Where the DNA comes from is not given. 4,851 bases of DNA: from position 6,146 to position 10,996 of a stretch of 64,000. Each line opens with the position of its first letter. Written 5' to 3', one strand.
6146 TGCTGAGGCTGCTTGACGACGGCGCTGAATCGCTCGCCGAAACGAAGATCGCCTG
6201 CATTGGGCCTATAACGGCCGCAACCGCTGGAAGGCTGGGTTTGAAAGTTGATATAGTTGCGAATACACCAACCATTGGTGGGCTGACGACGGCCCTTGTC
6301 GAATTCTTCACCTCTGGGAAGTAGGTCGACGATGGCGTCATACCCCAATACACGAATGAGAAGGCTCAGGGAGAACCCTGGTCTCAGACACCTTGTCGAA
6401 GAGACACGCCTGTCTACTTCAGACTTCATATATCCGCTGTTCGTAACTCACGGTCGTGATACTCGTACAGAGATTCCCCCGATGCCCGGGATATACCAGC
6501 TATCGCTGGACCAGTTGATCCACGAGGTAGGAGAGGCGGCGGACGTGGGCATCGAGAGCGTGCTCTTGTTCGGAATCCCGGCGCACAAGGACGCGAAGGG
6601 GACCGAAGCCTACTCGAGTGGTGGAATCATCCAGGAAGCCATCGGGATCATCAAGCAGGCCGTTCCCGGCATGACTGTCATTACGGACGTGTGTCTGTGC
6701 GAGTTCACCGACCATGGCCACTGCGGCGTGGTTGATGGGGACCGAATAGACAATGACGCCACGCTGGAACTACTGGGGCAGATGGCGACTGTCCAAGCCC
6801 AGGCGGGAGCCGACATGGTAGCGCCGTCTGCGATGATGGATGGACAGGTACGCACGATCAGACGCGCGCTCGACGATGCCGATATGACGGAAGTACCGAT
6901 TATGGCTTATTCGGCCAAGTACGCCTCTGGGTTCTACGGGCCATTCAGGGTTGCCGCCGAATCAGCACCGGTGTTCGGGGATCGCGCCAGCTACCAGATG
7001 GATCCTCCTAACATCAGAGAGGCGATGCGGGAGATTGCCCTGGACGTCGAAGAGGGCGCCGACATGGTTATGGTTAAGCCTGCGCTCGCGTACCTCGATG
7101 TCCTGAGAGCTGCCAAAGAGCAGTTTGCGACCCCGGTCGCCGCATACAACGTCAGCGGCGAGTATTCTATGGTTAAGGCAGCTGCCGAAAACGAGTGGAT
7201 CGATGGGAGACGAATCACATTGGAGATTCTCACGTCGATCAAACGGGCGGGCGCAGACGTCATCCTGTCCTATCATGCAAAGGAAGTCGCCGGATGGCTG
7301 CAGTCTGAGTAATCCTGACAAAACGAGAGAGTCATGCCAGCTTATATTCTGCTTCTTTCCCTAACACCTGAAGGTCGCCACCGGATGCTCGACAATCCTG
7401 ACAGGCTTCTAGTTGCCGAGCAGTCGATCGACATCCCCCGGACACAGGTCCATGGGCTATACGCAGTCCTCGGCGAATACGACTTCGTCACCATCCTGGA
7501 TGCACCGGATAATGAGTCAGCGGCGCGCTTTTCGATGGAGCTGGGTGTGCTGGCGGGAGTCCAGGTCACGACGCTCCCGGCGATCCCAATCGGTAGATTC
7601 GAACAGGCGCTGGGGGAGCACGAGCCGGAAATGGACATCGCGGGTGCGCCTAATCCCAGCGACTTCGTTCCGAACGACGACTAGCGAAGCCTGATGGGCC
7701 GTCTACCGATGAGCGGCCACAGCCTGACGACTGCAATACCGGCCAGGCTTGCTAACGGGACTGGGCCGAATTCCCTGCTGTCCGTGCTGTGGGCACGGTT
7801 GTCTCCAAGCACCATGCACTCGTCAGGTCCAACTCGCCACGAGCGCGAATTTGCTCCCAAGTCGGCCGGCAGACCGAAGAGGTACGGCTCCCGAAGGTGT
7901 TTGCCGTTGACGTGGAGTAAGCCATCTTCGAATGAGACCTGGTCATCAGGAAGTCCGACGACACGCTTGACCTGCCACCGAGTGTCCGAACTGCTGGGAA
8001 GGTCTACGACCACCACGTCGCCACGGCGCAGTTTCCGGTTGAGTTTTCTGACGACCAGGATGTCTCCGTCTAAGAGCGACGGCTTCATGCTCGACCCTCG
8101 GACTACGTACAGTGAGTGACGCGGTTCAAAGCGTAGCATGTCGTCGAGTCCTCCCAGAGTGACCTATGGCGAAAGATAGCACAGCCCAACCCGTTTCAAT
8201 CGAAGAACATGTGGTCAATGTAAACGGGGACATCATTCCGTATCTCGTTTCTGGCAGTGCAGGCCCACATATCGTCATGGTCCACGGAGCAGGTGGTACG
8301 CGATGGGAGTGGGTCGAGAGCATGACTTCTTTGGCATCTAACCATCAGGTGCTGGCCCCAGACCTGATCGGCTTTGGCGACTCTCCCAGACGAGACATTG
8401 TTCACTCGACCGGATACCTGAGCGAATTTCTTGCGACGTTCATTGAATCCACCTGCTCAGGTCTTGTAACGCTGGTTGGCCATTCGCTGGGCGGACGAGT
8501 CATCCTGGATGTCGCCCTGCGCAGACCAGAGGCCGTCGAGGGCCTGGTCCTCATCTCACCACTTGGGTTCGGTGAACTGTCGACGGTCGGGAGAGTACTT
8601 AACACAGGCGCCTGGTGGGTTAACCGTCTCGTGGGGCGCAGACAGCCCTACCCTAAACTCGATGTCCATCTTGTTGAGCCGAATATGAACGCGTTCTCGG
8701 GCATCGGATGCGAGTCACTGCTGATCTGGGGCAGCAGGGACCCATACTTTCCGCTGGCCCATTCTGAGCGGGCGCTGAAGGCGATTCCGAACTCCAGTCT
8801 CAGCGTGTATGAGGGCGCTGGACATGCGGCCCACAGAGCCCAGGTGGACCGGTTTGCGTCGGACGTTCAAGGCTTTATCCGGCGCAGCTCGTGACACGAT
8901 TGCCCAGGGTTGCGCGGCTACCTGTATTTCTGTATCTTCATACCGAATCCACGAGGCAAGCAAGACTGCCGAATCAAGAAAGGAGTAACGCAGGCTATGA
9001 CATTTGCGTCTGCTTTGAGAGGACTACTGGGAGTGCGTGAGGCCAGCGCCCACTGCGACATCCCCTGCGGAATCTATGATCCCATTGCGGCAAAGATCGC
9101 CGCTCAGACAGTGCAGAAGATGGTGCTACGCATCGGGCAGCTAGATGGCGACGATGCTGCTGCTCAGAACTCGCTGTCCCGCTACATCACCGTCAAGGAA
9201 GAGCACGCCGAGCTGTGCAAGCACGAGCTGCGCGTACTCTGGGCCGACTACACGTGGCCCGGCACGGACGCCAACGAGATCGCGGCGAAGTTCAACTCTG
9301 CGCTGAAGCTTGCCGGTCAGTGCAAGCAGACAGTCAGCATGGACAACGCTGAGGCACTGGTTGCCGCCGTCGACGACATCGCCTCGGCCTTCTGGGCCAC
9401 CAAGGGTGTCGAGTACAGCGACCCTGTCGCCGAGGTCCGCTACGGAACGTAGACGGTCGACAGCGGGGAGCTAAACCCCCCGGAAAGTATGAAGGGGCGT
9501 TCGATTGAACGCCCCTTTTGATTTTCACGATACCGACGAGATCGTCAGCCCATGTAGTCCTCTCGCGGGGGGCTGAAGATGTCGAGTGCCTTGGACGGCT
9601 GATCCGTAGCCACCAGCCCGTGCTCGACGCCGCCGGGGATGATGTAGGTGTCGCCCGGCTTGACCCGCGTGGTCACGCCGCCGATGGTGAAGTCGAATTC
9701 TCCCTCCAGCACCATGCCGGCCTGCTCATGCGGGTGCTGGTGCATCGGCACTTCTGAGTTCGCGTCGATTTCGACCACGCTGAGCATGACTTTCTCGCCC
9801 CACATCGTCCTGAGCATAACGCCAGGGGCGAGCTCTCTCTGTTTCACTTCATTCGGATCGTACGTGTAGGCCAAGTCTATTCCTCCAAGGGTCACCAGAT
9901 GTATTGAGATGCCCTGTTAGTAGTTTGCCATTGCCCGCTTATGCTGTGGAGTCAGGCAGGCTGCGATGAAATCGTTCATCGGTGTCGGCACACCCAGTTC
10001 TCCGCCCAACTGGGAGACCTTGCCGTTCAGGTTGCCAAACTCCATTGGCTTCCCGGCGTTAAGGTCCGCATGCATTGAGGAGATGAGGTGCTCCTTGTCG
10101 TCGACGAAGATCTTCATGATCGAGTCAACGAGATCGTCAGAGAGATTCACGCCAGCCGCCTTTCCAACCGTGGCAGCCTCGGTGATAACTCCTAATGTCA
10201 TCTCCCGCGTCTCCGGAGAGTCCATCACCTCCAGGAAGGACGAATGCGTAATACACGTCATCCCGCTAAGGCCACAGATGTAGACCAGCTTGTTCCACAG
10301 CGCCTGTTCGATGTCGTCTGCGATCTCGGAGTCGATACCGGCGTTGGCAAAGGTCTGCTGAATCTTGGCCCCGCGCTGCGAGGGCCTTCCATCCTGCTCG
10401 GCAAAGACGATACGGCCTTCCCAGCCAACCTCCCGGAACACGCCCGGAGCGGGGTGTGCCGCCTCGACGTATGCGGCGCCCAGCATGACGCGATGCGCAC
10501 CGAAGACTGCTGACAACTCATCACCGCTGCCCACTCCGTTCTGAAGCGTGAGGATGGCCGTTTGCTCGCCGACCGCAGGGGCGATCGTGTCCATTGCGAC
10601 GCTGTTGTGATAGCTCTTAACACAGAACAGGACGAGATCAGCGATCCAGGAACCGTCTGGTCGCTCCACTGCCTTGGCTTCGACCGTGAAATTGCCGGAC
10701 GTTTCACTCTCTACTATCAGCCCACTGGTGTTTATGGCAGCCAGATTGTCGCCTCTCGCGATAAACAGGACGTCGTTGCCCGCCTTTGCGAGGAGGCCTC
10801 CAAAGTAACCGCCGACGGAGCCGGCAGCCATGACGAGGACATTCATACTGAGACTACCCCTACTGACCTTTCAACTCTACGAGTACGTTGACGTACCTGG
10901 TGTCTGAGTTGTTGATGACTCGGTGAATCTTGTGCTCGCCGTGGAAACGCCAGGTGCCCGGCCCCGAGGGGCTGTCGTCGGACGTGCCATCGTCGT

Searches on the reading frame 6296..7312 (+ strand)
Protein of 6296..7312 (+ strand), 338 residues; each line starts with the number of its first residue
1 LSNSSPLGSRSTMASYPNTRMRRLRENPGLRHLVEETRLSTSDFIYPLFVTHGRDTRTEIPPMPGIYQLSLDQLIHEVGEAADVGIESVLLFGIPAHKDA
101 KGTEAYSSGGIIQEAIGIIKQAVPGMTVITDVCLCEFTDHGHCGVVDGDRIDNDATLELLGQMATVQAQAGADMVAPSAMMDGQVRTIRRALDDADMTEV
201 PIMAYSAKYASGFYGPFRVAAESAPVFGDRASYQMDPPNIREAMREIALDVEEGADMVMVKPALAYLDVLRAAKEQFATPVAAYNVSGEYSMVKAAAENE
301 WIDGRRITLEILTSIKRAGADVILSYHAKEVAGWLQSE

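Call 62: search_protein_families(library=pfam, proteins=[window:6296-7312:+], max_evalue=0.00001)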
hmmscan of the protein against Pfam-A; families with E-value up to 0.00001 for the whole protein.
window:6296-7312:+ (338 aa): 1 family
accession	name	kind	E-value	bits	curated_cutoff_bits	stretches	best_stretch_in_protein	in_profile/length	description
PF00490.27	ALAD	-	1.5e-147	491.3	24.6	1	19-334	2-317/317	Delta-aminolevulinic acid dehydratase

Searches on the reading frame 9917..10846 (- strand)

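Call 62: search_protein_families(library=pfam, proteins=[window:9917-10846:-], max_evalue=0.00001)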
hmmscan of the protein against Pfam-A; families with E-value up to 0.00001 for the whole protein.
window:9917-10846:- (309 aa): 2 families
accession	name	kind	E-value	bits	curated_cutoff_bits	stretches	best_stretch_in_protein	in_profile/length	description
PF02558.23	ApbA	-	5.8e-34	117.3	22.2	1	4-151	2-148/150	Ketopantoate reductase PanE/ApbA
PF08546.17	ApbA_C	-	9.7e-28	97.5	22.7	1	178-299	1-122/125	Ketopantoate reductase PanE/ApbA C terminal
